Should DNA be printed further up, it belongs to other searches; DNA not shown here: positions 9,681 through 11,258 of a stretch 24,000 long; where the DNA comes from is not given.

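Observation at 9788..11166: Stand-alone soluble KAP-family NTPase next to the integrase: candidate single-gene defence or abortive-infection module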

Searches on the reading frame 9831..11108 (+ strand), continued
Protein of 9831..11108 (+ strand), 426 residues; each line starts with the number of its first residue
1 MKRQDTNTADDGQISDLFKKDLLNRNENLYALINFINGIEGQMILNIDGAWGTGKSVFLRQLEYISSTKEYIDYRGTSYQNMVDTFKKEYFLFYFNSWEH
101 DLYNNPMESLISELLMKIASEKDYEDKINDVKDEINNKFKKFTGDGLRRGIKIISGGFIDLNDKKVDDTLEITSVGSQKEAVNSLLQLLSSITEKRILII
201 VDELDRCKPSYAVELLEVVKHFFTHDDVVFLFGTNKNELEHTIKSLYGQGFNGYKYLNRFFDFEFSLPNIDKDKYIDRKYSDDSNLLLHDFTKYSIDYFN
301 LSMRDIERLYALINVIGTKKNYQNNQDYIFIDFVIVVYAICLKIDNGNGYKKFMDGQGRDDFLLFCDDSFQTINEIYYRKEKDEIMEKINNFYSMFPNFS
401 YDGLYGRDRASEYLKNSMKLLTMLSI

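Call 25: find_encoding_contigs(protein=P0021, flank=10000, max_places=1)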
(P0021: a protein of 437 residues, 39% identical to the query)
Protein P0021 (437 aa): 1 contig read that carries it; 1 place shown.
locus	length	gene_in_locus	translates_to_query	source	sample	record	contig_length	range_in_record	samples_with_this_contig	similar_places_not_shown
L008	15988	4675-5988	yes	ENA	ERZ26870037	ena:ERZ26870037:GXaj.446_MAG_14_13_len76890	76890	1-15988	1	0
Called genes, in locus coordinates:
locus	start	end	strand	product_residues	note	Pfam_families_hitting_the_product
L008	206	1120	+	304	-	PF13495:Phage_int_SAM_4, PF02899:Phage_int_SAM_1 (weak), PF00589:Phage_integrase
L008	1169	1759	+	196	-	PF07799:DUF1643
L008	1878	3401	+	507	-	PF12161:HsdM_N, PF02384:N6_Mtase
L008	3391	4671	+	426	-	PF01420:Methylase_S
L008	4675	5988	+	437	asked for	PF07693:KAP_NTPase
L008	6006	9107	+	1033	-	PF04313:HSDR_N, PF04851:ResIII, PF18766:SWI2_SNF2, PF22679:T1R_D3-like, PF11867:T1RH-like_C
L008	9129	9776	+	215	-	PF12787:EcsC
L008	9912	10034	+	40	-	-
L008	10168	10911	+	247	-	-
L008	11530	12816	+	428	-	PF01266:DAO (faint), PF03486:HI0933_like (faint), PF07992:Pyr_redox_2, PF13450:NAD_binding_8 (faint), PF13738:Pyr_redox_3, PF00070:Pyr_redox, PF02852:Pyr_redox_dim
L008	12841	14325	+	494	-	PF08279:HTH_11 (faint), PF05043:Mga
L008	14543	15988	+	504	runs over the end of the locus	PF00370:FGGY_N, PF02782:FGGY_C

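Call 27: search_protein_families(library=phrogs, proteins=[window:9831-11108:+], max_evalue=0.01)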
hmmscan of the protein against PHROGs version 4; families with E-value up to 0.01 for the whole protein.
window:9831-11108:+ (426 aa): 1 family
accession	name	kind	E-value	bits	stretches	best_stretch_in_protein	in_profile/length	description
phrog_8614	-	unknown function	7.9e-51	174.6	2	174-383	174-408/489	-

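Call 30: predict_structure(alignment_id=A1)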
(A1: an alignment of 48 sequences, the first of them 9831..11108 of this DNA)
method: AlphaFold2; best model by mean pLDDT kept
length: 426 residues; sequences in the alignment: 48
mean_pLDDT: 84.2   pTM: 0.83
mean pLDDT of the five models: 84.2, 83.5, 83.3, 83.0, 80.7
residues with pLDDT >= 90: 227; 70-90: 133; 50-70: 34; < 50: 32
segments of 3 or more residues with pLDDT < 50: 145-159, 162-172, 403-406
pLDDT, mean of each block of 10 residues (from residue 1): 69 90 90 95 95 92 88 72 94 93 84 89 81 79 54 48 41 70 90 95 93 93 92 95 91 92 93 90 78 94 92 74 78 93 92 93 95 89 93 80 58 86 75
secondary structure, 60 per line:
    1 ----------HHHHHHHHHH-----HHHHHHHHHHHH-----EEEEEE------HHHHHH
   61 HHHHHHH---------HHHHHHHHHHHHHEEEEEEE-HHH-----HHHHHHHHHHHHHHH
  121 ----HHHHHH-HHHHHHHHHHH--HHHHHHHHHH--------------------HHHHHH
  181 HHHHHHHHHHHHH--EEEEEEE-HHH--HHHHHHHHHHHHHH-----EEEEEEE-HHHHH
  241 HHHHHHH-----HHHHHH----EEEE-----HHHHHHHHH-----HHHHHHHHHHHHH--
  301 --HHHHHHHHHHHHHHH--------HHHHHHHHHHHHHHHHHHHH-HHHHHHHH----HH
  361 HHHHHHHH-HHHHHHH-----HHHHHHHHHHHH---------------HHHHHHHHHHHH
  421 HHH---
elements in order: H11-20 H26-37 E43-48 H55-67 H77-89 E90-96 H106-120 H125-130 H132-142 H145-154 H175-193 E196-202 H209-222 E228-234 H236-247 H253-258 E263-266 H272-280 H286-298 H303-317 H326-345 H347-354 H359-368 H370-376 H382-393 H409-423

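Call 33: search_solved_structures(query=A1, max_evalue=0.01, show_alignments=1)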
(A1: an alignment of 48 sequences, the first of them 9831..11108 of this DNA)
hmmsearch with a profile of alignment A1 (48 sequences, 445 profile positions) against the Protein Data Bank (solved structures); distinct sequences matched with E-value up to 0.01: 0.

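Call 35: fold_search(model_id=the predicted structure, library=pdb)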
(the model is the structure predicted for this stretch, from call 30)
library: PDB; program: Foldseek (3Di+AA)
matches with E <= 10: 890; with E <= 0.001: 17
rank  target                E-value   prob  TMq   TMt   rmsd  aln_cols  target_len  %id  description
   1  8hr8_F                3.1e-05  1.00  0.49  0.28  11.2       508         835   11  Structure of heptameric RdrA ring (released 2023-02-01)
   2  8hr8_G                4.1e-05  1.00  0.46  0.27  10.0       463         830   12  Structure of heptameric RdrA ring (released 2023-02-01)
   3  8hr8_C                5.3e-05  1.00  0.47  0.26   9.8       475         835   13  Structure of heptameric RdrA ring (released 2023-02-01)
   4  8hrb_A                5.7e-05  1.00  0.37  0.22  13.2       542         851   13  Structure of tetradecameric RdrA ring in RNA-loading state (released 2023-02-01)
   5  8hra_C                6.2e-05  1.00  0.45  0.26  12.1       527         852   13  Structure of heptameric RdrA ring in RNA-loading state (released 2023-02-01)
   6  8hr8_A                6.8e-05  1.00  0.50  0.28  11.7       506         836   12  Structure of heptameric RdrA ring (released 2023-02-01)
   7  8hrb_C                6.8e-05  1.00  0.45  0.26  11.7       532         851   13  Structure of tetradecameric RdrA ring in RNA-loading state (released 2023-02-01)
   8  8hr8_H                1.1e-04  1.00  0.37  0.22  13.0       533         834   13  Structure of heptameric RdrA ring (released 2023-02-01)
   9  8hra_E                1.2e-04  1.00  0.48  0.27  12.1       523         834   12  Structure of heptameric RdrA ring in RNA-loading state (released 2023-02-01)
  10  8hr7_A                2.0e-04  1.00  0.35  0.21  13.1       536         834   13  Structure of RdrA-RdrB complex (released 2023-02-01)
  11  8hra_A                2.1e-04  1.00  0.43  0.25  12.4       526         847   13  Structure of heptameric RdrA ring in RNA-loading state (released 2023-02-01)
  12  8hra_B                2.1e-04  1.00  0.36  0.21  14.0       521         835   14  Structure of heptameric RdrA ring in RNA-loading state (released 2023-02-01)
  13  8fnu_A                2.3e-04  1.00  0.35  0.21   7.6       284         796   14  Structure of RdrA from Streptococcus suis RADAR defense system (released 2023-02-01)
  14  8hr8_E                2.5e-04  1.00  0.45  0.26   9.9       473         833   12  Structure of heptameric RdrA ring (released 2023-02-01)
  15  8hrb_D                2.7e-04  1.00  0.41  0.24  13.1       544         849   14  Structure of tetradecameric RdrA ring in RNA-loading state (released 2023-02-01)
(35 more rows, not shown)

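Call 36: find_related_loci(query=A1, collection=genome_contigs, flank=6000)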
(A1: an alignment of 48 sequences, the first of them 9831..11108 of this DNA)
Query A1 (426 aa) in genome_contigs; peptide patterns used: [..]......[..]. (x = any residue, [..] = any of these).
600 stretches matched a pattern (row limit reached: there are more); 596 encode a relative of the query (tblastn E <= 1e-3); the best 80 are kept; 80 distinct loci.
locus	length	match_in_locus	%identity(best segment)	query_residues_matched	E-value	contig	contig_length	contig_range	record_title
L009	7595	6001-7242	31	10-425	2e-59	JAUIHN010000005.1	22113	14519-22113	MAG: bacterium isolate Co_bin.21 NODE_13301_length_22113_cov_0.951151, whole genome shotgun sequence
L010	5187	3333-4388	33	1-362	3e-56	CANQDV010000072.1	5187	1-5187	MAG: uncultured Bacilli bacterium isolate Lapin-005__bin8 genome assembly, contig: Lapin-005__NODE_23239_length_5187_cov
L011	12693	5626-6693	33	11-373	2e-54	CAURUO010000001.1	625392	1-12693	MAG TPA_asm: uncultured Candidatus Saccharibacteria bacterium isolate ERR9969160_bin.27_MetaWRAP_v1.3_MAG genome assembl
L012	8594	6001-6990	34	21-358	7e-51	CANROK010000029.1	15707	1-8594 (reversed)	MAG: uncultured Bacilli bacterium isolate Lapin-020__bin27 genome assembly, contig: Lapin-020__NODE_5095_length_15707_co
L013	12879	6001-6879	31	16-315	5e-46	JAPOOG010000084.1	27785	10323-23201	MAG: Bryobacterales bacterium isolate APA_bin_29 c_000000056978, whole genome shotgun sequence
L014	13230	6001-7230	28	11-389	5e-45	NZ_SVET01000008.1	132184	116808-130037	MAG: Pseudobutyrivibrio ruminis isolate SIG313 NODE_282_length_132184_cov_157.756273, whole genome shotgun sequence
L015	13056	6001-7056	28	16-360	9e-45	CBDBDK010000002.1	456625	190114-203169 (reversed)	MAG: uncultured Candidatus Binatia bacterium isolate 2c216906-a703-41c5-82d5-ef5894461506 genome assembly, contig: conti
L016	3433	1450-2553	31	1-359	5e-45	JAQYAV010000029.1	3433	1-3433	MAG: Lachnospiraceae bacterium isolate SUG1698 k141_5181329, whole genome shotgun sequence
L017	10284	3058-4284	28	1-402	3e-44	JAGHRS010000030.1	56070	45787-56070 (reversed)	MAG: Candidatus Treponema caballi isolate E1_106 c_000001303205, whole genome shotgun sequence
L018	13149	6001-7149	29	18-384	5e-44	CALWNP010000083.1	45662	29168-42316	MAG: uncultured Gemmiger sp. isolate BRZ_II__bin19 genome assembly, contig: BRZ_II__NODE_1037_length_45662_cov_11.142306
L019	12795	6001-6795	32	1-277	1e-43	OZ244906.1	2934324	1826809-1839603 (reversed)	MAG: bacterium isolate 988bfccd-3f86-43f9-a3c1-69845a0f5bc7 genome assembly, chromosome: 1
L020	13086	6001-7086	29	1-360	9e-44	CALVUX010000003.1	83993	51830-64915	MAG: uncultured Bacilli bacterium isolate BRZ_EC__bin54 genome assembly, contig: BRZ_EC__NODE_565_length_83993_cov_20.20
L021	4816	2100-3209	27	16-369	2e-43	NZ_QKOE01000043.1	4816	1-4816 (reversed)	Parazoarcus communis SWub3 = DSM 12120 strain SWub3 NODE_44_length_4816_cov_155.730220, whole genome shotgun sequence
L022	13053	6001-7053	27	16-356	3e-42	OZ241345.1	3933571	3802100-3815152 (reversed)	MAG: Pseudomonadales bacterium isolate 4a85dd4c-a535-4248-8c5e-d18cad30f1e2 genome assembly, chromosome: 1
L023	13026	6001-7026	29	16-371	1e-41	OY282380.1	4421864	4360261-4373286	MAG: Arenicellales bacterium genome assembly, chromosome: 1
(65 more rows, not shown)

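Call 37: find_related_loci(query=A1, collection=viral_contigs, flank=6000)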
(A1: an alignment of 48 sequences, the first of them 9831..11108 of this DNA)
Query A1 (426 aa) in viral_contigs; peptide patterns used: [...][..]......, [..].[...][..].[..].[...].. (x = any residue, [..] = any of these).
486 stretches matched a pattern; 420 encode a relative of the query (tblastn E <= 1e-3); the best 80 are kept; 80 distinct loci.
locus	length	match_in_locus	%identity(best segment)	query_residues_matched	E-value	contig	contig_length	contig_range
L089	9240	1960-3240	58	1-425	3e-146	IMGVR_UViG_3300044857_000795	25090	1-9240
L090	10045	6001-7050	35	20-374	3e-56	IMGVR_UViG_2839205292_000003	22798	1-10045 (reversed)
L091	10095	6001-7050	35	20-374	4e-56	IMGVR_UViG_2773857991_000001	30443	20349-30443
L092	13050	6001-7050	32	18-363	4e-43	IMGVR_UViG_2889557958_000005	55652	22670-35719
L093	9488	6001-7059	30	8-357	3e-41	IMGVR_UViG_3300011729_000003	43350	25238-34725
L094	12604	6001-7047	28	20-357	1e-40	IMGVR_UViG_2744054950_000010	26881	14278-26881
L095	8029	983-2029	29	18-355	2e-39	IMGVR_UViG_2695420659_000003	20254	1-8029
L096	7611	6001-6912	29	18-316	4e-39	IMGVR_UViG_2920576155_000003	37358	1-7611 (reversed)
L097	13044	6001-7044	28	18-355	8e-39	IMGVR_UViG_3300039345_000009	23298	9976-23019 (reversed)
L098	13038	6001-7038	29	18-355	1e-38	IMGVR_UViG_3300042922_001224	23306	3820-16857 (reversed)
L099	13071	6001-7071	29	10-355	2e-38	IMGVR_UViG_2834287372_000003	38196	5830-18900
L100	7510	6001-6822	29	18-278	2e-38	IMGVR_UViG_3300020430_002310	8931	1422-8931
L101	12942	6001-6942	30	1-311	8e-38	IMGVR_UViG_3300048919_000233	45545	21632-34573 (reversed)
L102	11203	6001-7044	28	18-355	5e-38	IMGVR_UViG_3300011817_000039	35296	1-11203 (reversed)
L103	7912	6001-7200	28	21-398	2e-37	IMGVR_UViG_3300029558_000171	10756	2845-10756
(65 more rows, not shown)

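Call 43: search_protein_families(library=pfam, alignment_id=A2, max_evalue=0.00001)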
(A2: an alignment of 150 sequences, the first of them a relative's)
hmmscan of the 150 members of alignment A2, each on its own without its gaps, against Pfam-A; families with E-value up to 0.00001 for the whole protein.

A. member 1, L009:5528-5989:+ (154 aa): 0 families

B. families by the number of members that match (of 150 scanned): 118 families (the first 25 are shown)
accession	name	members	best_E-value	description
PF01420.25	Methylase_S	7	3e-33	Type I restriction modification DNA specificity domain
PF02384.22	N6_Mtase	6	1.3e-61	N-6 DNA Methylase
PF13304.12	AAA_21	6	8.8e-27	AAA domain, putative AbiEii toxin, Type IV TA system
PF13175.12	AAA_15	5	1.5e-21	AAA ATPase domain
PF07669.17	Eco57I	4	1e-20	Eco57I restriction-modification methylase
PF02463.25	SMC_N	4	4.3e-12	RecF/RecN/SMC N terminal domain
PF13476.12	AAA_23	4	3.3e-08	AAA domain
PF00005.33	ABC_tran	3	7.1e-52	ABC transporter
PF00749.27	tRNA-synt_1c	2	7.6e-104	tRNA synthetases class I (E and Q), catalytic domain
PF18135.7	Type_ISP_C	2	5.3e-90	Type ISP C-terminal specificity domain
PF22240.1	ISP_coupler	2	2.4e-43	Type ISP restriction-modification enzyme, coupler domain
PF03235.19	GmrSD_N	2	1.4e-36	GmrSD restriction endonuclease, N-terminal domain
PF13156.12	Mrr_cat_2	2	6e-36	Restriction endonuclease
PF18862.6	ApeA_NTD1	2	2.2e-33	ApeA N-terminal domain 1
PF03950.23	tRNA-synt_1c_C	2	3.3e-28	tRNA synthetases class I (E and Q), anti-codon binding domain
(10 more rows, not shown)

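Call 44: search_protein_families(library=padloc, alignment_id=A2, max_evalue=0.00001)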
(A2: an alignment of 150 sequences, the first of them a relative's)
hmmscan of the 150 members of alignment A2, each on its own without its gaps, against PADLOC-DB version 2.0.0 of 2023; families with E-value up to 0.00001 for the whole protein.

A. member 1, L009:5528-5989:+ (154 aa): 0 families

B. families by the number of members that match (of 150 scanned): 553 families (the first 25 are shown)
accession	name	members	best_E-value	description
PDLC03179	Specificity_I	7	2.7e-187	Type I specificity subunit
PDLC03086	Specificity_I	7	1.8e-100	Type I specificity subunit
PDLC03089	Specificity_I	7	6.6e-97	Type I specificity subunit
PDLC03096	Specificity_I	7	1.8e-71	Type I specificity subunit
PDLC03162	Specificity_I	7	1.1e-64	Type I specificity subunit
PDLC03068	Specificity_I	7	7.9e-63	Type I specificity subunit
PDLC03108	Specificity_I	7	9.9e-57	Type I specificity subunit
PDLC03099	Specificity_I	7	1.6e-54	Type I specificity subunit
PDLC04137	mad5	7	2e-45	mads_5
PDLC03092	Specificity_I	7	2.9e-44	Type I specificity subunit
PDLC03107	Specificity_I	7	8.2e-35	Type I specificity subunit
PDLC03163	Specificity_I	7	1.3e-33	Type I specificity subunit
PDLC03101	Specificity_I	7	1.8e-31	Type I specificity subunit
PDLC03156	Specificity_I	7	2.1e-31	Type I specificity subunit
PDLC03194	Specificity_I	7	3.5e-30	Type I specificity subunit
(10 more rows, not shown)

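Call 46: search_protein_families(library=pfam, alignment_id=A3, max_evalue=0.00001)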
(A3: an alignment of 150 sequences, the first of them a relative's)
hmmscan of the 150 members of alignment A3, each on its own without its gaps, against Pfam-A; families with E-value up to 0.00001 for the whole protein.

A. member 1, L089:1485-1784:+ (100 aa): 1 family
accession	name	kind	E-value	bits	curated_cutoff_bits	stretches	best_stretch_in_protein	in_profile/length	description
PF14014.11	DUF4230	-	5.8e-06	26.9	27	1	3-91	57-143/148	Protein of unknown function (DUF4230)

B. families by the number of members that match (of 150 scanned): 56 families (the first 25 are shown)
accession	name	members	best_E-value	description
PF05954.17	Phage_GPD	14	1e-17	Phage tail baseplate hub (GPD)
PF00717.28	Peptidase_S24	8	2.3e-25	Peptidase S24-like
PF00589.27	Phage_integrase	7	6.8e-32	Phage integrase family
PF24624.1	Int_N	4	2.9e-35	Phage integrase, N-terminal domain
PF00533.33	BRCT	3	6.2e-07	BRCA1 C Terminus (BRCT) domain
PF08843.17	AbiEii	2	9.3e-38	Nucleotidyl transferase AbiEii toxin, Type IV TA system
PF06769.20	YoeB_toxin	2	7.5e-37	YoeB-like toxin of bacterial type II toxin-antitoxin system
PF10145.14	PhageMin_Tail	2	4.1e-34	Phage-related minor tail protein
PF14265.11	DUF4355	2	1.3e-28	Capsid assembly scaffolding protein Gp46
PF00239.26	Resolvase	2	5e-21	Resolvase, N terminal domain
PF07508.19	Recombinase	2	3.9e-16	Recombinase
PF08808.17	RES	2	1.1e-12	RES domain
PF07693.20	KAP_NTPase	2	5.5e-11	KAP family P-loop domain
PF04513.17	Baculo_PEP_C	2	1.7e-10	Baculovirus polyhedron envelope protein, PEP, C terminus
PF13707.11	RloB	2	2e-08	RloB-like protein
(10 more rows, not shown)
